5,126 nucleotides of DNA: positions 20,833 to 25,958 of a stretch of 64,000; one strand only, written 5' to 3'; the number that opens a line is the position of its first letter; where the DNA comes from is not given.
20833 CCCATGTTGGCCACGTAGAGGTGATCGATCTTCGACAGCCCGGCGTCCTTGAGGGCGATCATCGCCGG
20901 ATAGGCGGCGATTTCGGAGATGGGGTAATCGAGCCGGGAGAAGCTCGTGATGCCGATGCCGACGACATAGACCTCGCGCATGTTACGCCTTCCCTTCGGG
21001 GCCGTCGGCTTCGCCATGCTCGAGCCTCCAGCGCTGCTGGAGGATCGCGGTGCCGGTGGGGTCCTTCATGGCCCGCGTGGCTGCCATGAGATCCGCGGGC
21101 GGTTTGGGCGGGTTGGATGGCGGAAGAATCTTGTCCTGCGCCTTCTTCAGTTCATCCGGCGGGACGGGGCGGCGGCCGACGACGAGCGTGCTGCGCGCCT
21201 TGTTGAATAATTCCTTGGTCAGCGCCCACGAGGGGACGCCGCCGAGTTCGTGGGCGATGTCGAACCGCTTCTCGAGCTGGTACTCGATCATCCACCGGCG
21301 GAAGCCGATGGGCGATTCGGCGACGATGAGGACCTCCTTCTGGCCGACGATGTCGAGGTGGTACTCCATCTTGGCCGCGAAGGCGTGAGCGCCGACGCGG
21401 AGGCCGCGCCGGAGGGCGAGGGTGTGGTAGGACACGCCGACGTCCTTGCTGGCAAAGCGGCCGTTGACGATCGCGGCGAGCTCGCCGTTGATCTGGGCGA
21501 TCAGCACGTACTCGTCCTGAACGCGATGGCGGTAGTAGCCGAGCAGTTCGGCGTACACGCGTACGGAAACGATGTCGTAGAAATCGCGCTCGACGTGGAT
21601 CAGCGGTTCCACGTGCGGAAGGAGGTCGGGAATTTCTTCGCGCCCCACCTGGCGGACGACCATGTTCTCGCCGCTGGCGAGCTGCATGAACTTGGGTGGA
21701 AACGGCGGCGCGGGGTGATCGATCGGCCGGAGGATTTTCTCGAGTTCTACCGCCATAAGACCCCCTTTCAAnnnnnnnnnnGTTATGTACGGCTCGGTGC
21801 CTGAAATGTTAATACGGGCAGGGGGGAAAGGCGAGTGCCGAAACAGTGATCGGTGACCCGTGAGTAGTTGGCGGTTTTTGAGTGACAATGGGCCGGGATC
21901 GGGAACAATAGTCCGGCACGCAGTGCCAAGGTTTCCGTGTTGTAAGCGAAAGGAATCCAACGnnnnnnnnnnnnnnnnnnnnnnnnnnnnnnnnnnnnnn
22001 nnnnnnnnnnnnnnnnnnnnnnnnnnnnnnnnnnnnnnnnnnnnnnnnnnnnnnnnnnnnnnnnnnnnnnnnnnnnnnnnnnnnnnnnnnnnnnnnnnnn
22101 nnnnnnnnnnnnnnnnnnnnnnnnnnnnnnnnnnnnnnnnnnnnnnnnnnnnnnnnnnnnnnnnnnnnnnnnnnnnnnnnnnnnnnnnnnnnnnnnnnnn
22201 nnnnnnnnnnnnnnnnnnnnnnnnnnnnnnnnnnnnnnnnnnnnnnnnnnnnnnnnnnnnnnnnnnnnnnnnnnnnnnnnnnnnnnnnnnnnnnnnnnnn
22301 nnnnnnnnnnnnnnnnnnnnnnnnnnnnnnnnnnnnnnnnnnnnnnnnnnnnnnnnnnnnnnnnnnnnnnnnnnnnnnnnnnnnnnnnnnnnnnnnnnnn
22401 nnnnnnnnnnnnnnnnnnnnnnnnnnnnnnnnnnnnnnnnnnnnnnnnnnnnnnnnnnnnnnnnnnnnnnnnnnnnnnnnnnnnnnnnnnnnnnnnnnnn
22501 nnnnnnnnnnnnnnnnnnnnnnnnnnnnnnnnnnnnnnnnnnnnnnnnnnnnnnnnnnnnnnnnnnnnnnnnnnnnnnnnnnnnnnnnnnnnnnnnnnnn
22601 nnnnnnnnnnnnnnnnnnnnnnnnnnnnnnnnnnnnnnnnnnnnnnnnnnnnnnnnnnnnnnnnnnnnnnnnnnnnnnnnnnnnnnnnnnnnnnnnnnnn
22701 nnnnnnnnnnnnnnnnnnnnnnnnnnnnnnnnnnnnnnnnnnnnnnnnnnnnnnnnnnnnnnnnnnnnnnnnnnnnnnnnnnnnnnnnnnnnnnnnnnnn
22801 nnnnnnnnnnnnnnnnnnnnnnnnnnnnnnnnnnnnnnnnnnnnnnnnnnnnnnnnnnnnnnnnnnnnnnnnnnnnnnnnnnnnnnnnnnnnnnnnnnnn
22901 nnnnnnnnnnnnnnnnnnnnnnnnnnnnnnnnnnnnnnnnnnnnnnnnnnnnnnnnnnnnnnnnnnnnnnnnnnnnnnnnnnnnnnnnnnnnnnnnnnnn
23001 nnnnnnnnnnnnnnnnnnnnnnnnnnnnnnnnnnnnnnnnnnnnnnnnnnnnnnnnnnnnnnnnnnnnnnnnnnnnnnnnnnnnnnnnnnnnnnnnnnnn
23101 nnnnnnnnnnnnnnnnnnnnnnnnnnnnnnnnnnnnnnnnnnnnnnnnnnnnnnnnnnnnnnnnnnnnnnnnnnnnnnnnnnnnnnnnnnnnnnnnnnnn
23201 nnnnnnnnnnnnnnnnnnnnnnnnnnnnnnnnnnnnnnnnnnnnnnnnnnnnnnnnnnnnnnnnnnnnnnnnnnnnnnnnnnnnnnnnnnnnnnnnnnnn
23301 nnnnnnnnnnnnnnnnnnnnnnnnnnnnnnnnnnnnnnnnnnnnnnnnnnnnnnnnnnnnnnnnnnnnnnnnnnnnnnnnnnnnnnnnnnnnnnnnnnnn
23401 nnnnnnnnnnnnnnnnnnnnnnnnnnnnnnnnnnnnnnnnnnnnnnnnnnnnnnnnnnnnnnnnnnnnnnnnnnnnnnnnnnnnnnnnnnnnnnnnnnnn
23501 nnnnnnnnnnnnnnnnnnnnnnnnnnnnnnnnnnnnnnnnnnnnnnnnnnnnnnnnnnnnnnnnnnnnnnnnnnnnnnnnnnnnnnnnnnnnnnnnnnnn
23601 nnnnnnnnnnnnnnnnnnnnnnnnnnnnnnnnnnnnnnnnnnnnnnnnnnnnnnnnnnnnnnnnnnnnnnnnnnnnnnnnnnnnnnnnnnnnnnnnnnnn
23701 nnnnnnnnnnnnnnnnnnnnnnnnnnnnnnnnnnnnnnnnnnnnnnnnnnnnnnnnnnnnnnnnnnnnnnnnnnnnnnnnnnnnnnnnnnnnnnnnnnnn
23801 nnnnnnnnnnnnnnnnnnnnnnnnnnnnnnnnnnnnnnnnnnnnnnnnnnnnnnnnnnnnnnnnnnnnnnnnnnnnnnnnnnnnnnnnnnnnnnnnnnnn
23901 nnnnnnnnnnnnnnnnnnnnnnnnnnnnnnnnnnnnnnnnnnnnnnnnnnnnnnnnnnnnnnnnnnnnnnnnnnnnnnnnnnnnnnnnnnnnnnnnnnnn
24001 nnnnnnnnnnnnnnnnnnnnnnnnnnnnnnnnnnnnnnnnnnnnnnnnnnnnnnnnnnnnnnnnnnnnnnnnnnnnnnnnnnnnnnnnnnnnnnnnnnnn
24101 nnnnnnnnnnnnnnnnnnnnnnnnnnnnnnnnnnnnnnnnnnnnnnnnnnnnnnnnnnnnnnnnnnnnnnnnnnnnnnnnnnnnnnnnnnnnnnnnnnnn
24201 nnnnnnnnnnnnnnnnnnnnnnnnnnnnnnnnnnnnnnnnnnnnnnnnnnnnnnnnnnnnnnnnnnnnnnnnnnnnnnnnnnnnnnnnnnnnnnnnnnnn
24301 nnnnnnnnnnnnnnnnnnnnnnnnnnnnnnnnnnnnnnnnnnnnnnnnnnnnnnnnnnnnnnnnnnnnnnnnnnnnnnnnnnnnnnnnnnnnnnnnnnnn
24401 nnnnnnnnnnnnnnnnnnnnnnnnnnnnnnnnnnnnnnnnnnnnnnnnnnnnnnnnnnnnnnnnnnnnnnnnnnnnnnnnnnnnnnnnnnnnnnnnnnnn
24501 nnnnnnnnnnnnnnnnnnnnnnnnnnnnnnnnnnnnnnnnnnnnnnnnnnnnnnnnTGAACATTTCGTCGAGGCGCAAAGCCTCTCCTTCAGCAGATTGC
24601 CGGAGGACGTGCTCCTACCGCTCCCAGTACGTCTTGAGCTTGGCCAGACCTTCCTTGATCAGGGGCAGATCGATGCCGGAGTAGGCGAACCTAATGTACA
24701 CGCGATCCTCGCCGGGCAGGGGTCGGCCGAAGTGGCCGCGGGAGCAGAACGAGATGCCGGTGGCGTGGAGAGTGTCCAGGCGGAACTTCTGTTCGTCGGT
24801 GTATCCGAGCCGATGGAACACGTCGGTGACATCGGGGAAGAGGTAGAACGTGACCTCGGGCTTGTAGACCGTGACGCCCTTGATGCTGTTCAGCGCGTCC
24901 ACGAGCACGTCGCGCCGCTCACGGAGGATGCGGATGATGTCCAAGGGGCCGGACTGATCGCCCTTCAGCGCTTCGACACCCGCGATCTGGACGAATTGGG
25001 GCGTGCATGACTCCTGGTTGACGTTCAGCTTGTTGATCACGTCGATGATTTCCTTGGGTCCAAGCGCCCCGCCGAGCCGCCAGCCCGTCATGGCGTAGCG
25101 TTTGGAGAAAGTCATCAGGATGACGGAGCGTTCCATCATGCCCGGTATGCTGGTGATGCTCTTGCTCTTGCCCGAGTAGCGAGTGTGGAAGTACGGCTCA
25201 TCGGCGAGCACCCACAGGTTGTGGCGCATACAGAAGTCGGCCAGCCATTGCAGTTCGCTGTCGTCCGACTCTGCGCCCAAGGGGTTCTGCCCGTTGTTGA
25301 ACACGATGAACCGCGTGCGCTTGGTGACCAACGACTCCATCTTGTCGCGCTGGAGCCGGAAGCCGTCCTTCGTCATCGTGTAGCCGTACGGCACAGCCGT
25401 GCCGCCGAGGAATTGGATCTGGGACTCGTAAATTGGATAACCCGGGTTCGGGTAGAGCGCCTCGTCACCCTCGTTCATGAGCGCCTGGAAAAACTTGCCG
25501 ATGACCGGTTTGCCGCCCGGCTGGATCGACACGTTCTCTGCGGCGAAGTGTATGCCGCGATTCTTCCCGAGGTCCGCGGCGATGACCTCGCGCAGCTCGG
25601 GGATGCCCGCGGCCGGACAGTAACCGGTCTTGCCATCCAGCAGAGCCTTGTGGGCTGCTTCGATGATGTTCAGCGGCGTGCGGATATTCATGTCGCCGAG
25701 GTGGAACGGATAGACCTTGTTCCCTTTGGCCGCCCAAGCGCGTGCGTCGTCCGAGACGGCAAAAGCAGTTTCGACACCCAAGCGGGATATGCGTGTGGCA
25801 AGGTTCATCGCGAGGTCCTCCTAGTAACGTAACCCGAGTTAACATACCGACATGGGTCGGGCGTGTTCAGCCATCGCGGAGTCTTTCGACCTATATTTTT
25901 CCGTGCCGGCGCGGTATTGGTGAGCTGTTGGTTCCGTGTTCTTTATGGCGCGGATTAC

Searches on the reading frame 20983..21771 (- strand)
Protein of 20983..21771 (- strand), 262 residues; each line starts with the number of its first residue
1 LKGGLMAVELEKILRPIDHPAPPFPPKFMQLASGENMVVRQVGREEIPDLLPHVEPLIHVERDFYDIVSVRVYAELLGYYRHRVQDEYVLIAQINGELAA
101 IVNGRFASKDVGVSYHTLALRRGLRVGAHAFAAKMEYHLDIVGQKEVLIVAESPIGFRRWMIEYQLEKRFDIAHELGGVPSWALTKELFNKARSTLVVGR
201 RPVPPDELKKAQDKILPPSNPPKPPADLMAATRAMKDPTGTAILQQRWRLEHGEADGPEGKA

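Call 9: search_protein_families(library=pfam, proteins=[window:20983-21771:-], max_evalue=0.001)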
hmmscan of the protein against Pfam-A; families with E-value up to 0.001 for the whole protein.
window:20983-21771:- (262 aa): 0 families

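Call 54: search_protein_families(library=ncbifam, proteins=[window:20983-21771:-], max_evalue=0.001)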
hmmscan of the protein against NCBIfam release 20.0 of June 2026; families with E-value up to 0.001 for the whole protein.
window:20983-21771:- (262 aa): 0 families

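Call 55: search_solved_structures(query=window:20983-21771:-, max_evalue=1)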
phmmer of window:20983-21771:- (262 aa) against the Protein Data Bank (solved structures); distinct sequences matched with E-value up to 1: 0.

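Call 67: find_homologous_proteins(query=window:20983-21771:-, max_evalue=0.00001)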
Query window:20983-21771:- (262 aa): 3089 proteins with E <= 0.00001 among 4327 candidates; the best 120 are listed.
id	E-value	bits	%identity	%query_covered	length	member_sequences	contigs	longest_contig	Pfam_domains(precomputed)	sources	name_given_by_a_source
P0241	5.1e-162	556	96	98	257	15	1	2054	-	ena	-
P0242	1.2e-139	482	84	97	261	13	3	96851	-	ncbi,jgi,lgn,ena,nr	ncbi:MAG: hypothetical protein BWY59_00551 [Verrucomicrobia bacterium ADurb.Bin345]|nr:MAG: hypothet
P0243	2.8e-135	468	83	94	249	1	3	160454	-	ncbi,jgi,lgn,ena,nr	ncbi:MAG TPA: hypothetical protein DCZ95_10295 [Verrucomicrobia bacterium]|nr:MAG: hypothetical prot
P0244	4.2e-135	468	83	94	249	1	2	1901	-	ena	-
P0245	3.9e-134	464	81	98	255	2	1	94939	-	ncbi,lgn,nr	ncbi:MAG: hypothetical protein KA248_05670 [Kiritimatiellae bacterium]|nr:hypothetical protein [Kiri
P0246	1.3e-133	463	83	94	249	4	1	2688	-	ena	-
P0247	3.1e-133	461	81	94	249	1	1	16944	-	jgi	jgi:hypothetical protein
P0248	1.8e-132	459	82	94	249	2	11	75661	-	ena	-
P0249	4.3e-132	458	80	96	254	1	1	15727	-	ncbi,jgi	-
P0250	6.4e-132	457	79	98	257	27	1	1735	-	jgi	jgi:hypothetical protein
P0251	2.1e-131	455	80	95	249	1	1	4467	-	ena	-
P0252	3.2e-131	455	80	98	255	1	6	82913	-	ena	-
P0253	3.3e-131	455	83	94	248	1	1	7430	-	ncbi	ncbi:MAG: hypothetical protein V2A34_03185 [Lentisphaerota bacterium]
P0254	1.1e-130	453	78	98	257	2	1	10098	-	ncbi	-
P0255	1.6e-130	453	79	93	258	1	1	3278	-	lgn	-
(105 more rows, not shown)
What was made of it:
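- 20983..21771 (-): Conserved 'hypothetical' protein of about 249 aa with a GNAT fold, first gene of the divergent operon. More than 3000 homologues (call 67).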

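Call 78: predict_structure(alignment_id=A3)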
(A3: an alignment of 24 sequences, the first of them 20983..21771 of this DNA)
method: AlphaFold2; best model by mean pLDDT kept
length: 262 residues; sequences in the alignment: 24
mean_pLDDT: 74.6   pTM: 0.71
mean pLDDT of the five models: 74.6, 73.9, 73.4, 72.2, 63.5
residues with pLDDT >= 90: 38; 70-90: 136; 50-70: 56; < 50: 32
segments of 3 or more residues with pLDDT < 50: 1-19, 170-179, 260-262
pLDDT, mean of each block of 10 residues (from residue 1): 41 47 86 87 91 88 76 89 81 92 85 84 76 88 83 58 57 46 76 66 86 87 71 70 76 59 42
secondary structure, 60 per line:
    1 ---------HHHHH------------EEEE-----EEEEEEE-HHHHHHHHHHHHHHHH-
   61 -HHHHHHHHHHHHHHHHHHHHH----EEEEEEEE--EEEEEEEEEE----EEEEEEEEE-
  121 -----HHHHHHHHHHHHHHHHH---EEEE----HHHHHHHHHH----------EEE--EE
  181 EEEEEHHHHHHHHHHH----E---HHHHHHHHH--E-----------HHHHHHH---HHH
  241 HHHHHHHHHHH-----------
elements in order: H10-14 E27-30 E36-42 H44-59 H62-82 E87-94 E97-106 E111-119 H126-142 E146-149 H154-163 E174-176 E179-185 H186-196 H205-213 H228-234 H238-251

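Call 80: fold_search(model_id=the predicted structure, library=pdb)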
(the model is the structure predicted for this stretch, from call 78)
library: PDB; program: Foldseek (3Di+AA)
matches with E <= 10: 956; with E <= 0.001: 134
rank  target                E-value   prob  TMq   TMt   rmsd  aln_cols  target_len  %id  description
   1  9it0_A                5.0e-06  1.00  0.44  0.15   4.9       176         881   15  Liganded-state E.coli PatZ (released 2025-06-04)
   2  2qml                  7.3e-06  1.00  0.45  0.57   8.1       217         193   12  Crystal structure of an uncharacterized protein (bh2621) from bacillus halodurans at 1.55 A resolution (released 2007-09-04)
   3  4avb_A                8.7e-06  1.00  0.44  0.37   7.0       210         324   13  Crystal structure of protein lysine acetyltransferase Rv0998 in complex with acetyl CoA and cAMP (released 2012-07-11)
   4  4ava                  1.1e-05  1.00  0.38  0.31   8.7       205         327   14  Crystal structure of protein lysine acetyltransferase Rv0998 from Mycobacterium tuberculosis (released 2012-07-11)
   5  4avc_A                1.3e-05  1.00  0.44  0.37   6.9       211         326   13  Crystal structure of protein lysine acetyltransferase Rv0998 in complex with acetyl CoA and cAMP (released 2012-07-11)
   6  8gxk_C                1.5e-05  1.00  0.40  0.54   6.9       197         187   11  Pseudomonas jinjuensis N-acetyltransferase (released 2022-10-12)
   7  6c37                  1.6e-05  1.00  0.43  0.52   6.3       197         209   14  Mycobacterium smegmatis RimJ in complex with CoA-disulfide (released 2019-01-16)
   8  6c30_A                1.7e-05  1.00  0.44  0.53   6.5       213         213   13  Mycobacterium smegmatis RimJ (apo form) (released 2019-01-16)
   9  8osp_A                2.1e-05  1.00  0.41  0.57   5.1       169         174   12  GCN5-related N-Acetyltransferase from Lactobacillus curiae (released 2023-07-05)
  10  2zxv_A                2.1e-05  1.00  0.40  0.53   6.5       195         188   13  Crystal structure of putative acetyltransferase from T. thermophilus HB8 (released 2009-02-17)
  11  8gxj_C                2.2e-05  1.00  0.41  0.55   7.0       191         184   12  Pseudomonas aeruginosa N-acetyltransferase domain-containing protein PA3270 (released 2022-10-12)
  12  8gxf_A                2.2e-05  1.00  0.41  0.55   6.9       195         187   15  Pseudomonas flexibilis GCN5 family acetyltransferase (released 2022-10-19)
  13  4nxy                  2.5e-05  1.00  0.41  0.58   4.9       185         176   17  Crystal Structure of the GNAT domain of S. lividans PAT (released 2014-11-19)
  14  1yre_B                2.8e-05  1.00  0.39  0.53   7.2       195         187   13  Hypothetical protein PA3270 from Pseudomonas aeruginosa in complex with CoA (released 2005-02-15)
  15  8gxk_B                2.8e-05  1.00  0.41  0.55   6.7       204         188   11  Pseudomonas jinjuensis N-acetyltransferase (released 2022-10-12)
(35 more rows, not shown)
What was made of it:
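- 20983..21771 (-): AF2 pLDDT 74.6 and Foldseek GNAT matches (calls 78, 80).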

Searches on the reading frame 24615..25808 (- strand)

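Call 10: search_protein_families(library=pfam, proteins=[window:24615-25808:-], max_evalue=0.001)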
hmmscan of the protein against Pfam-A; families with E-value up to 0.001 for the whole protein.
window:24615-25808:- (397 aa): 1 family
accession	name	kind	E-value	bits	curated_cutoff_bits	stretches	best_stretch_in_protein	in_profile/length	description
PF00155.27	Aminotran_1_2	-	1.1e-44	153.6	19.7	1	41-330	16-313/361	Aminotransferase class I and II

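Call 54: search_protein_families(library=ncbifam, proteins=[window:24615-25808:-], max_evalue=0.001)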
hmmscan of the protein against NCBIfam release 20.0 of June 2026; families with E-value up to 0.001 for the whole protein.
window:24615-25808:- (397 aa): 64 families (the best 25 are shown)
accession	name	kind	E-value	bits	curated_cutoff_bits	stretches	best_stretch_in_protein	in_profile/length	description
NF004770.0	PRK06108.1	subfamily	1.7e-64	218.1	422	1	29-395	35-392/396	pyridoxal phosphate-dependent aminotransferase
NF004769.0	PRK06107.1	equivalog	1.6e-63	214.9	617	1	3-331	6-336/402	aspartate transaminase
NF041364.1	GntC_guanitoxin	equivalog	1.7e-62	211.4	415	1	38-392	6-354/356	guanitoxin biosynthesis PLP-dependent (S)-gamma-hydroxy-L-arginine cyclodehydratase GntC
NF041091.1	asp_aminotase_Arch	equivalog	8.1e-60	202.6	550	1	7-394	4-374/376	aspartate aminotransferase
NF006756.0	PRK09276.1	subfamily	2.6e-57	194.5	507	1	1-392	2-383/387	LL-diaminopimelate aminotransferase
TIGR03540.1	DapC_direct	equivalog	4.7e-56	190.3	593.25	1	4-391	3-380/383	LL-diaminopimelate aminotransferase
NF005817.0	PRK07683.1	equivalog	8.8e-56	189.3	575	1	31-395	29-381/387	aminotransferase A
NF005816.0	PRK07682.1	equivalog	4.1e-53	180.4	620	1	26-362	25-355/390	aminotransferase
NF006230.0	PRK08363.1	equivalog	3.6e-52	177.5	534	1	18-368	18-368/398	alanine aminotransferase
NF006229.0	PRK08361.1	equivalog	1.1e-50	172.8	624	1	26-362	29-360/391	aspartate aminotransferase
NF005744.0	PRK07568.1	subfamily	2.8e-48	164.7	389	1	22-324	22-323/398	pyridoxal phosphate-dependent aminotransferase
NF005855.0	PRK07777.1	equivalog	3.1e-48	165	553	1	44-392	42-385/391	pyridoxal phosphate-dependent aminotransferase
NF004975.0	PRK06348.1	equivalog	3e-47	161.5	549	1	24-330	23-328/384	pyridoxal phosphate-dependent aminotransferase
NF006488.0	PRK08912.1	equivalog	9.2e-46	156.5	498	1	43-392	39-381/387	aminotransferase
NF005601.0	PRK07337.1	equivalog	1e-45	156.5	496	1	1-393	6-390/394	pyridoxal phosphate-dependent aminotransferase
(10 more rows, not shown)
